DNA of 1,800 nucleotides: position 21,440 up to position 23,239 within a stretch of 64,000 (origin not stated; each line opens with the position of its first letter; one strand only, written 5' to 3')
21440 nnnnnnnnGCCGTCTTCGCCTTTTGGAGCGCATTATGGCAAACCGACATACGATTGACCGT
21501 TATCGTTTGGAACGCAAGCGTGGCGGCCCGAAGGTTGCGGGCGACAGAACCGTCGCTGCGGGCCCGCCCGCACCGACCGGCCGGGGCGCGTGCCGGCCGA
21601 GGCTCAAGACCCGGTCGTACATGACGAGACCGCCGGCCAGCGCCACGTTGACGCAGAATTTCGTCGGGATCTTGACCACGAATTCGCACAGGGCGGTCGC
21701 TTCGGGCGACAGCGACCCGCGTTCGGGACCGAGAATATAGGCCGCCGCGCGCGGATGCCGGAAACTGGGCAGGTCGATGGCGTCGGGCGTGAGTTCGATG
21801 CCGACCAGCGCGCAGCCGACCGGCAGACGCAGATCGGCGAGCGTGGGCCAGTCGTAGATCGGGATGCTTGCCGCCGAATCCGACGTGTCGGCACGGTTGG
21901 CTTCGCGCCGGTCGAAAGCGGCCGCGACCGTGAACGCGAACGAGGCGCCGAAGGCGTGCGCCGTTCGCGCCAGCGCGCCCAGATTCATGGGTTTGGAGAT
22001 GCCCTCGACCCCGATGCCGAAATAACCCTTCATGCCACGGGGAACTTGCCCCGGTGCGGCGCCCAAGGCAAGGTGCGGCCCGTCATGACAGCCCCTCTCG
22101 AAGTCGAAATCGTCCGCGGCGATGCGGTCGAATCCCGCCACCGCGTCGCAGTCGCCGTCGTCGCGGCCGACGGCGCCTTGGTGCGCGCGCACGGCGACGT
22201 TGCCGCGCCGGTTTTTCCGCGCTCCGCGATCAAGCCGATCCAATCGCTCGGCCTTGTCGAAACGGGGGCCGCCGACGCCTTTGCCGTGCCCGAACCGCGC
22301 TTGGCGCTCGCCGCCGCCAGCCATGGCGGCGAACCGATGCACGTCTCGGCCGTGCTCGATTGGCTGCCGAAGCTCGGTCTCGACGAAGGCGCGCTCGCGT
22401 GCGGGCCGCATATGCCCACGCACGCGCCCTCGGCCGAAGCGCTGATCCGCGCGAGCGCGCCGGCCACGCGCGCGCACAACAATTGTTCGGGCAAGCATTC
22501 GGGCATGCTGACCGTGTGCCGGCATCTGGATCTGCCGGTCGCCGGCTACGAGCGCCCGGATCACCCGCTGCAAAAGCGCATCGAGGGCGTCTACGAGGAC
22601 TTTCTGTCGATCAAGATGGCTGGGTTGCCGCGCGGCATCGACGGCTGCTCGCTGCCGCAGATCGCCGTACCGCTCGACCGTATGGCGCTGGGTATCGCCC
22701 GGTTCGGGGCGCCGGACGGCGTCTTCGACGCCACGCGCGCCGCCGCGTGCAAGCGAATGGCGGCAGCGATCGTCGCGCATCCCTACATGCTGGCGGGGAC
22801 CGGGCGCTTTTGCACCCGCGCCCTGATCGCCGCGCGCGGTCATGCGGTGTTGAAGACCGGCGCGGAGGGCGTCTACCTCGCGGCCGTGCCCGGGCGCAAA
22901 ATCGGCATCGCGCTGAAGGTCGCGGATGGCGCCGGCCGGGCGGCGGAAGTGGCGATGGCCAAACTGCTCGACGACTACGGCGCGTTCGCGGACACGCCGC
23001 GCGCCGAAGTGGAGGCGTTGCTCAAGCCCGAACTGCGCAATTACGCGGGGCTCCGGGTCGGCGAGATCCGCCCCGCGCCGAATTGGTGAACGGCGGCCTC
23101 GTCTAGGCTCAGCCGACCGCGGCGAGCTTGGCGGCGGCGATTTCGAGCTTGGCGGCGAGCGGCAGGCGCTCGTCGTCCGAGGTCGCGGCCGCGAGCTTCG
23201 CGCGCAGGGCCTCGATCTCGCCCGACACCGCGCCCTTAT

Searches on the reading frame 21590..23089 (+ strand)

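Call 47: search_protein_families(library=pfam, proteins=[window:21590-23089:+], max_evalue=0.00001)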
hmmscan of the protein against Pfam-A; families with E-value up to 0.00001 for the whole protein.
window:21590-23089:+ (499 aa): 1 family
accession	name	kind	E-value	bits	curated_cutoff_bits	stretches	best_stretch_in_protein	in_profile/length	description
PF06089.17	Asparaginase_II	-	4.1e-108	361.6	25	1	172-494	1-321/322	L-asparaginase II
